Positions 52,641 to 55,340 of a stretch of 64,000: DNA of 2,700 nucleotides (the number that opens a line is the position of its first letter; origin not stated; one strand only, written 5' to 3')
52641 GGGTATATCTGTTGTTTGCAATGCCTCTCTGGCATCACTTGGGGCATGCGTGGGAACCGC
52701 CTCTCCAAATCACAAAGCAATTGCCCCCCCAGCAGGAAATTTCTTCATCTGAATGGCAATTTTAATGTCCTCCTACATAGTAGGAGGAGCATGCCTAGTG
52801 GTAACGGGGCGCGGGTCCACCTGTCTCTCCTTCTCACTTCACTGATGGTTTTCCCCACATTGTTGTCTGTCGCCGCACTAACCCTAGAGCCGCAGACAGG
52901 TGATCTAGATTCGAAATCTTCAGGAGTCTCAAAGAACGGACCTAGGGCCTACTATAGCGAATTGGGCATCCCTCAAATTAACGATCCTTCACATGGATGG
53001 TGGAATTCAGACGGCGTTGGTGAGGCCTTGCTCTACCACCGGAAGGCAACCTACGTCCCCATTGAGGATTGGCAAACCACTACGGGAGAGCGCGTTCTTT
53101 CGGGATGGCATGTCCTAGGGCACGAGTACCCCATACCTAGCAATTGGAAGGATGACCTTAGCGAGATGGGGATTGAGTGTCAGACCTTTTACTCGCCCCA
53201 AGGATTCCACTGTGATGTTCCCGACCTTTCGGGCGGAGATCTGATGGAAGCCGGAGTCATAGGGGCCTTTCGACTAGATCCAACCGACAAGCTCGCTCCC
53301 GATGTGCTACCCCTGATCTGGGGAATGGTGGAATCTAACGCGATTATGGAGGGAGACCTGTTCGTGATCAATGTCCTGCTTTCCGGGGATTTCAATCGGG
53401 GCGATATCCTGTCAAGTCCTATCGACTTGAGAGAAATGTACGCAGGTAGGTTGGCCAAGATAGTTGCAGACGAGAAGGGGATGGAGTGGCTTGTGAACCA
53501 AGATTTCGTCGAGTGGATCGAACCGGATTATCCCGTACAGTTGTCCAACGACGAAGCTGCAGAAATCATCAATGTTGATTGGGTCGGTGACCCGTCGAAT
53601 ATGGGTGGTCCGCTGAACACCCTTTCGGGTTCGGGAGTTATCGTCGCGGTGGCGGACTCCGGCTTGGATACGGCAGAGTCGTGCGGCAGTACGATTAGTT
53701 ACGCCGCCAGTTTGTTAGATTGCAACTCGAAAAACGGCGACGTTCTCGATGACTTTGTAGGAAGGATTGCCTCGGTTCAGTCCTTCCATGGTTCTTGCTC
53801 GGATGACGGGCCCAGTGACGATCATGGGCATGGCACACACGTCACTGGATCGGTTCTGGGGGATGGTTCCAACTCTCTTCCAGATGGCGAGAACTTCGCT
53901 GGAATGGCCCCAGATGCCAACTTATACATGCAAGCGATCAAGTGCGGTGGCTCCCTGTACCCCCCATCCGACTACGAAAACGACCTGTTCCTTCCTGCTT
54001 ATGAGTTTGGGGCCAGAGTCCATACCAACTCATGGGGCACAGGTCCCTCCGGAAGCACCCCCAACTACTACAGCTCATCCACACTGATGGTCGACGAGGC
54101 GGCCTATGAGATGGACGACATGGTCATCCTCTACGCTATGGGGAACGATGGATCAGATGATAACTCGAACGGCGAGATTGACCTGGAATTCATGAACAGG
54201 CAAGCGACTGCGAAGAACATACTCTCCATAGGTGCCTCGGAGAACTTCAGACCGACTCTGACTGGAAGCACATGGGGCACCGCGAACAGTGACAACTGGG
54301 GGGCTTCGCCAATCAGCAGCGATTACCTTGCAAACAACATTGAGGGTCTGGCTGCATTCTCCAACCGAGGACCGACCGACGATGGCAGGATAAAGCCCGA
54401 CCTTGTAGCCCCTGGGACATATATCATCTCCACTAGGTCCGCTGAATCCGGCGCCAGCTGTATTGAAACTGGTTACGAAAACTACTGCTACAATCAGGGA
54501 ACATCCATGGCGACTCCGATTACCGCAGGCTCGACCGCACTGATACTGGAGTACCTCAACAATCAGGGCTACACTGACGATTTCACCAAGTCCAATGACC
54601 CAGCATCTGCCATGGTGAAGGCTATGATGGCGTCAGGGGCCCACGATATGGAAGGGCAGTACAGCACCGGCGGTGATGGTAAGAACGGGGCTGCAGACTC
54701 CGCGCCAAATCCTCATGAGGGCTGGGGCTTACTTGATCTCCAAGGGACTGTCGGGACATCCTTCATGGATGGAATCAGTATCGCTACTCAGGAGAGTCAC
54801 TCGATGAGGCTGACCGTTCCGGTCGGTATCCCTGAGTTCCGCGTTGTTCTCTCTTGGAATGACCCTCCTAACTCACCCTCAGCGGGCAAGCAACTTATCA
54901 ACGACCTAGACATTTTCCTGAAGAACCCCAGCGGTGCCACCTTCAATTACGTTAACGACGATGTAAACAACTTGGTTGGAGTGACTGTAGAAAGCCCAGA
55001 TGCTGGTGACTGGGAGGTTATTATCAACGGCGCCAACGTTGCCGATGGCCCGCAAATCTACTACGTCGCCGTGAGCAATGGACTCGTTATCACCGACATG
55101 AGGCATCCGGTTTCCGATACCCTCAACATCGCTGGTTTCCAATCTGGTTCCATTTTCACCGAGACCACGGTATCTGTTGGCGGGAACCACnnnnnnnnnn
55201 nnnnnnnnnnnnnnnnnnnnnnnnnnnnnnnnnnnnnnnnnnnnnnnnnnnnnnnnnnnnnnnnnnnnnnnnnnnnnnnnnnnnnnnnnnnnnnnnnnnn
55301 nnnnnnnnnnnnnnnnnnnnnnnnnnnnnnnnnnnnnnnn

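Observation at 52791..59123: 2110-aa surface protein combining an S8 protease with domains usually called eukaryote-like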

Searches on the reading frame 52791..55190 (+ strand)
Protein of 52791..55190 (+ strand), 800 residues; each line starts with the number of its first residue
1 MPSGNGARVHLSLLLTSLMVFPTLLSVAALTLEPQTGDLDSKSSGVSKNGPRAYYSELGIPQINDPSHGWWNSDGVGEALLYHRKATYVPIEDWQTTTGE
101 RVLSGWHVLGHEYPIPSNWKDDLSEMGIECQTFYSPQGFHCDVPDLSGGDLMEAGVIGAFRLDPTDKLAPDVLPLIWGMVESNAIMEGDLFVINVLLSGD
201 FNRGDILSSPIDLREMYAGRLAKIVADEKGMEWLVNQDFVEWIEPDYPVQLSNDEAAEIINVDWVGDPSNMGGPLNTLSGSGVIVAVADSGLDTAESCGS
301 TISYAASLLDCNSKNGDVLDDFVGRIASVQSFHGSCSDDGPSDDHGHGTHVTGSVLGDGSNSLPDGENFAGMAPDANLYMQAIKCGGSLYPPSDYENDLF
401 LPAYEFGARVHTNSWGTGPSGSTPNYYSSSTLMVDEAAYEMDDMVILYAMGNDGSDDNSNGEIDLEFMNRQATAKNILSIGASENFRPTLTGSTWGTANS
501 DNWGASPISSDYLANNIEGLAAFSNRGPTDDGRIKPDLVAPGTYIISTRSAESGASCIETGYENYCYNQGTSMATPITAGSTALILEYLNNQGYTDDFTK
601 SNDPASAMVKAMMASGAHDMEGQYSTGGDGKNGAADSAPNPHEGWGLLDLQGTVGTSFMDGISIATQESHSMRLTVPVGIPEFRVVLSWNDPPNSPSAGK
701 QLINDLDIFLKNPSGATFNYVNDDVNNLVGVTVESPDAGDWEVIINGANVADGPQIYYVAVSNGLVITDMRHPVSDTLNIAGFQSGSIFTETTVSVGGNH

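Call 24: search_solved_structures(query=window:52791-55190:+, max_evalue=0.001, show_alignments=2)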
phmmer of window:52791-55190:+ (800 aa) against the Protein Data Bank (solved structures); distinct sequences matched with E-value up to 0.001: 21.
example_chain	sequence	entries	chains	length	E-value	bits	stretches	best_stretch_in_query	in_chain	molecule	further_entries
1wmd_A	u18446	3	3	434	1.9e-53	185.1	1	298-763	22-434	protease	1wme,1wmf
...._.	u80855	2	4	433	2.4e-52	181.5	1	299-761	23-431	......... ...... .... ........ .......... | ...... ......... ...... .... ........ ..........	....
9ues_B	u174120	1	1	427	5e-13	51.5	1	516-597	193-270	Subtilisin-like serine protease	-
3afg_A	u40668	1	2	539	2.2e-12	49.3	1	516-597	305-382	Subtilisin-like serine protease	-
8bty_A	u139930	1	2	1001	1.1e-09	40.4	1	243-419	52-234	C5a peptidase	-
7yzx_A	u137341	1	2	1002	1.2e-09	40.3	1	242-419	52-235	C5a peptidase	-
7bj3_A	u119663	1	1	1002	2.9e-09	39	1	242-419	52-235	C5a peptidase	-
7edd_A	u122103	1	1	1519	3.7e-09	38.7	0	520-591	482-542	C5a peptidase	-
3eif_A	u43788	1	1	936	4e-09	38.5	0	277-420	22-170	C5a peptidase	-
1xf1_A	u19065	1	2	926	8.6e-09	37.4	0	279-419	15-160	C5a peptidase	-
5xyr_A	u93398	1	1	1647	1.4e-08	36.7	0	520-591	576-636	Chemokine protease C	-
5xya_A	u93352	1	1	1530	4.5e-08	35.1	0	520-591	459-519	Chemokine protease C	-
31mr_B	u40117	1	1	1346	5e-08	34.9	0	520-591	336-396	Cell envelope proteinase A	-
6vjb_A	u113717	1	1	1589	5e-07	31.6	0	520-591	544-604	Putative cell envelope proteinase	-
5xxz_A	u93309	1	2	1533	1.8e-06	29.8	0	520-591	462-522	Chemokine protease C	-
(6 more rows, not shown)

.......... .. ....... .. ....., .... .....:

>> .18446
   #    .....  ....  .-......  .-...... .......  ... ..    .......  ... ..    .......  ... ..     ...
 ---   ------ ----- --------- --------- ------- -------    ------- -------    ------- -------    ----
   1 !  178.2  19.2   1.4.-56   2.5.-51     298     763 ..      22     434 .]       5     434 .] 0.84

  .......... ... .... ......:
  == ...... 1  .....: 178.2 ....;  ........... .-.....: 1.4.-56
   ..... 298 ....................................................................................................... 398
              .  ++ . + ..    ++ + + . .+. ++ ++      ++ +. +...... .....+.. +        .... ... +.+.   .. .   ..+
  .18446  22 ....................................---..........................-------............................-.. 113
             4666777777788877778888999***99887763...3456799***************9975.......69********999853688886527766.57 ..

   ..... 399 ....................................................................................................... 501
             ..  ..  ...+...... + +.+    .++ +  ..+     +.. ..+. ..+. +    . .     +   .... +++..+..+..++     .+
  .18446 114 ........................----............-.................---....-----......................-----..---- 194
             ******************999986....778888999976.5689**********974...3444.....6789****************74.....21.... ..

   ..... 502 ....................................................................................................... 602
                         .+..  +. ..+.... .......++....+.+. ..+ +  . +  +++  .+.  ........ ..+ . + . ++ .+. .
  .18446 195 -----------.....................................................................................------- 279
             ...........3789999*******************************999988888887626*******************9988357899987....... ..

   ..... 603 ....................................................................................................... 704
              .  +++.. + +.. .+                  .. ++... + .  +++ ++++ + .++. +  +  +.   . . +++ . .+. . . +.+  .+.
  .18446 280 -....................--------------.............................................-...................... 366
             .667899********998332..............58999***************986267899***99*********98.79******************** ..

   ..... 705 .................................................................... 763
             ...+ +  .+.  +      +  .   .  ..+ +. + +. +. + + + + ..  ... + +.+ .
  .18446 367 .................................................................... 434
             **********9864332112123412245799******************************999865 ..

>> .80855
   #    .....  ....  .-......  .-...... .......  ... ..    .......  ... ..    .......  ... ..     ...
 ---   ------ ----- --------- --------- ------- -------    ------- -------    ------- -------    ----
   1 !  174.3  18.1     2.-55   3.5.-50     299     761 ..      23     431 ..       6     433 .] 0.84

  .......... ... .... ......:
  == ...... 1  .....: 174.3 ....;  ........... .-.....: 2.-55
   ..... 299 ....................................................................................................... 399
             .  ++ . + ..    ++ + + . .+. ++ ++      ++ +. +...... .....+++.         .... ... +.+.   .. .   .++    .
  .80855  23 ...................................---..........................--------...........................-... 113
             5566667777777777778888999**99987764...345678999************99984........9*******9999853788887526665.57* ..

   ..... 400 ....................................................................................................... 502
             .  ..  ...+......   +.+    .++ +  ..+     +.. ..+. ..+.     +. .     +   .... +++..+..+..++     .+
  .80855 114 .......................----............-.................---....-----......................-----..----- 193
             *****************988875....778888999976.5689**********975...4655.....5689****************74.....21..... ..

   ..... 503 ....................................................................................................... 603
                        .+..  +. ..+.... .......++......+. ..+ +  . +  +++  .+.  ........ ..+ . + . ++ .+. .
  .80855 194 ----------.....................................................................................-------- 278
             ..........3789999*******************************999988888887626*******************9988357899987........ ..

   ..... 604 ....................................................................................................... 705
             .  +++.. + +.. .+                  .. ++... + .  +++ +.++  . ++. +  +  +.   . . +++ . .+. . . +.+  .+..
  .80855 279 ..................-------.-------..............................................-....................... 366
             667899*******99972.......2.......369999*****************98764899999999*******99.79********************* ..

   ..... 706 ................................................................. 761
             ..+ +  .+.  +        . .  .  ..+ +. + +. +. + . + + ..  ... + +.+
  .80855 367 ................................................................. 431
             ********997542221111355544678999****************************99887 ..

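Call 33: find_related_loci(query=A1, collection=genome_contigs, flank=8000)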
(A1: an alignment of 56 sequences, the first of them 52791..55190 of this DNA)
Query A1 (800 aa) in genome_contigs; peptide patterns used: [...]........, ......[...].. (x = any residue, [..] = any of these).
600 stretches matched a pattern (row limit reached: there are more); 462 encode a relative of the query (tblastn E <= 1e-3); the best 80 are kept; 80 distinct loci.
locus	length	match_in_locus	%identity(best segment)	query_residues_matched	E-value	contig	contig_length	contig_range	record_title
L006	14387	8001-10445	50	1-800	0e+0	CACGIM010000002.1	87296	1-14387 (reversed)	uncultured Candidatus Poseidoniales archaeon isolate AG-422-I22 genome assembly, contig: AG-422-I22_NODE_2, whole genome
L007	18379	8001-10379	48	11-800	0e+0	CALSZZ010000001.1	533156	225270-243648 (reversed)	MAG: Candidatus Thalassarchaeaceae archaeon isolate PACB-20200310-m80 genome assembly, contig: contig_22313, whole genom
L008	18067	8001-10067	40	68-761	7e-149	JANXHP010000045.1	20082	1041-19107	MAG: Candidatus Poseidoniaceae archaeon isolate Bin06_025 c_000000062654, whole genome shotgun sequence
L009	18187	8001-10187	39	8-762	7e-149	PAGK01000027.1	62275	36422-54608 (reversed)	MAG: Methanobacteriota archaeon isolate MED790 46694, whole genome shotgun sequence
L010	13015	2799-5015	39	8-772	1e-148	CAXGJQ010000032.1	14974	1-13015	MAG TPA_asm: uncultured Candidatus Poseidoniales archaeon isolate ERR315856_concoct_3 genome assembly, contig: ERZ677869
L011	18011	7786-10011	38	8-772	4e-148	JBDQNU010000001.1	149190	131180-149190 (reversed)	MAG: Poseidonia sp. isolate SFB_27S_18Nov15_50_19 NODE_1_length_149190_cov_12.136427, whole genome shotgun sequence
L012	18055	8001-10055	40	53-772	2e-146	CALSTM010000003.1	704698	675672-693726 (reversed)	MAG: Candidatus Poseidoniaceae archaeon isolate W_MB9_1 genome assembly, contig: contig_8419_W_MB9, whole genome shotgun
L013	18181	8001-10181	39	8-772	4e-146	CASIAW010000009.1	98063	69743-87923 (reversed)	MAG: Candidatus Poseidoniaceae archaeon isolate FRAM_WSC20_S26_SRF_bin_100_1 genome assembly, contig: FRAM_WSC20_S26_SW_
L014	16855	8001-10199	39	10-769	6e-146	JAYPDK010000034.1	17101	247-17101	MAG: Candidatus Poseidoniaceae archaeon isolate 139580_S181_vamb_bins.tsv.024 NODE_3314_length_17101_cov_8.709785, whole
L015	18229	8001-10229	37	1-770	1e-144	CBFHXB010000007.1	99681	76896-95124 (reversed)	MAG: Candidatus Poseidoniaceae archaeon isolate Co_bin_437_indper genome assembly, contig: Co_bin_437_indper_c7, whole g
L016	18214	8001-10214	37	8-772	4e-144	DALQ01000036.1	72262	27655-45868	MAG TPA_asm: Euryarchaeota archaeon UBA495 UBA495_contig_19351, whole genome shotgun sequence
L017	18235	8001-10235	38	12-785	7e-144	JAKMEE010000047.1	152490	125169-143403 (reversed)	MAG: Poseidonia sp. isolate MOX_bin38 MunidaNeritic.contigs.fa_k127_324856, whole genome shotgun sequence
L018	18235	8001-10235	38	7-770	2e-143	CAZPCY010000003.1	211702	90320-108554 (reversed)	MAG TPA_asm: uncultured Candidatus Poseidoniales archaeon isolate SRP077602_co3_203 genome assembly, contig: NODE_14_len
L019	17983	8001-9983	41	104-770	1e-143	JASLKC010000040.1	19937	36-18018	MAG: Candidatus Poseidoniaceae archaeon isolate ETNP1_MAG_19 c_000001389910, whole genome shotgun sequence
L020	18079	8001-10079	39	69-772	2e-143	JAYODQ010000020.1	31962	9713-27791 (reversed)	MAG: Candidatus Poseidoniales archaeon isolate 139553_S155_concoct_bins.tsv.217 NODE_1786_length_31962_cov_16.287116, wh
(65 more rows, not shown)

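Call 34: predict_structure(alignment_id=A1)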
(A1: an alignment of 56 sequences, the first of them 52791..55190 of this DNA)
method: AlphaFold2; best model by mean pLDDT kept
length: 800 residues; sequences in the alignment: 56
mean_pLDDT: 72.7   pTM: 0.76
mean pLDDT of the five models: 72.7, 71.7, 71.5, 69.4, 65.8
residues with pLDDT >= 90: 99; 70-90: 408; 50-70: 193; < 50: 100
segments of 3 or more residues with pLDDT < 50: 1-7, 30-57, 247-254, 301-305, 556-558, 621-636, 773-800
pLDDT, mean of each block of 10 residues (from residue 1): 46 78 69 31 27 45 81 75 86 90 93 90 91 88 92 93 85 68 67 84 77 73 82 87 63 50 73 69 86 74 56 73 77 63 75 78 61 83 73 78 88 68 68 87 87 59 62 84 64 62 57 60 64 71 72 52 66 81 88 73 85 82 41 46 70 86 87 89 89 84 88 83 73 88 89 89 84 43 41 32
secondary structure, 60 per line:
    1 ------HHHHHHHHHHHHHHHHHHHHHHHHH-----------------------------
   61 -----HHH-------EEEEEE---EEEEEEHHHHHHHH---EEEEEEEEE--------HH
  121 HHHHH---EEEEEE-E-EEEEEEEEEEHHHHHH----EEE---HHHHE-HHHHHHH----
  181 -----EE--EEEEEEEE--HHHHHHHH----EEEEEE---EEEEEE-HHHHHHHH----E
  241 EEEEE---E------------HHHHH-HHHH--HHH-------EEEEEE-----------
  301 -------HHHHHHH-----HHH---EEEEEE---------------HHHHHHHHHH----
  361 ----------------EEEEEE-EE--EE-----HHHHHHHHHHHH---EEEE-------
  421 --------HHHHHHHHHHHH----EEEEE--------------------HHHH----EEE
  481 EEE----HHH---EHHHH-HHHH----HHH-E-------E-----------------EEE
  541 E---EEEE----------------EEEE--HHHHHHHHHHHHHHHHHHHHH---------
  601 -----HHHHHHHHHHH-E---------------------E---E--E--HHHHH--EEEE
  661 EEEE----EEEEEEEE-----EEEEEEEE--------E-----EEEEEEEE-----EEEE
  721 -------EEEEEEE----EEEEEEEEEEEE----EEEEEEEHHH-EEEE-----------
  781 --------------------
elements in order (helices of 4 or more, strands of 3 or more residues): H7-31 E76-81 E85-90 H91-98 E102-110 H119-125 E129-134 E138-147 H148-153 E158-160 H164-167 H170-176 E190-197 H200-207 E212-217 E221-226 H228-235 E240-245 H262-266 H268-271 E284-289 H308-314 E326-331 H347-356 E377-382 H395-406 E410-413 H429-440 E445-449 H470-473 E478-483 H495-498 H500-503 E538-541 E545-548 E565-568 H571-591 H606-616 H650-654 E657-664 E669-676 E682-689 E704-711 E717-720 E728-734 E739-750 E755-761 E766-769

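Call 37: fold_search(model_id=the predicted structure, library=pdb)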
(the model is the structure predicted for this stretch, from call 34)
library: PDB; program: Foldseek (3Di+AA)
matches with E <= 10: 1731; with E <= 0.001: 214
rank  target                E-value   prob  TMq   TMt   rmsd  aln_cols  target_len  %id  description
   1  1wmd                  4.7e-38  1.00  0.50  0.90   3.1       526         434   32  Crystal Structure of alkaline serine protease KP-43 from Bacillus sp. KSM-KP43 (1.30 angstrom, 100 K) (released 2004-09-14)
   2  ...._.                5.0e-37  1.00  0.49  0.89   3.1       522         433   32  Structure of subtilase SubHal from Bacillus halmapalus (released 2016-05-18)
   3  3afg_B                2.5e-28  1.00  0.47  0.70   6.3       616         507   20  Crystal structure of ProN-Tk-SP from Thermococcus kodakaraensis (released 2010-08-04)
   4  3afg_A                4.5e-27  1.00  0.47  0.71   6.1       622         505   19  Crystal structure of ProN-Tk-SP from Thermococcus kodakaraensis (released 2010-08-04)
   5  9ues_B                6.6e-24  1.00  0.39  0.70   6.0       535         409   20  Crystal structure of an inactive TKSP mutant in complex with the TKS propeptide (released 2026-02-18)
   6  3eif                  5.3e-18  1.00  0.34  0.29  11.3       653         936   14  1.9 angstrom crystal structure of the active form of the C5a peptidase from Streptococcus pyogenes (ScpA) (released 2009-02-24)
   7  8bty_A                6.7e-18  1.00  0.34  0.29  11.8       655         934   14  Structure of the active form of ScpB, the C5a-peptidase from Streptococcus agalactiae. (released 2023-11-15)
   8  7bj3                  3.8e-17  1.00  0.34  0.30  11.5       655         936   14  ScpA from Streptococcus pyogenes, S512A active site mutant (released 2021-05-12)
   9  7yzx_A                4.8e-17  1.00  0.34  0.30  11.6       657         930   14  ScpA from Streptococcus pyogenes, D783A mutant. (released 2022-08-31)
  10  5xya                  1.4e-16  1.00  0.35  0.22  11.8       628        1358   16  Crystal structure of a serine protease from Streptococcus species (released 2018-08-08)
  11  7edd                  2.9e-16  1.00  0.35  0.21  11.6       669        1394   15  Crystal structure of a serine protease from Streptococcus pyogenes (released 2021-05-12)
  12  6vjb                  3.4e-16  1.00  0.35  0.22  11.9       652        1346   16  Crystal structure of a catalytically inactive CXC Chemokine-degrading protease SpyCEP from Streptococcus pyogenes (released 2020-04-15)
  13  5xyr                  4.9e-16  1.00  0.34  0.21  11.8       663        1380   16  Crystal structure of a serine protease from Streptococcus species (released 2018-08-08)
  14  8jmw_A                8.2e-16  1.00  0.34  0.50   9.9       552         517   18  Fibril form of serine peptidase Vpr (released 2023-12-06)
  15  5xxz_A                1.5e-15  1.00  0.32  0.21  11.9       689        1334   15  Crystal structure of a serine protease from Streptococcus species (released 2018-08-08)
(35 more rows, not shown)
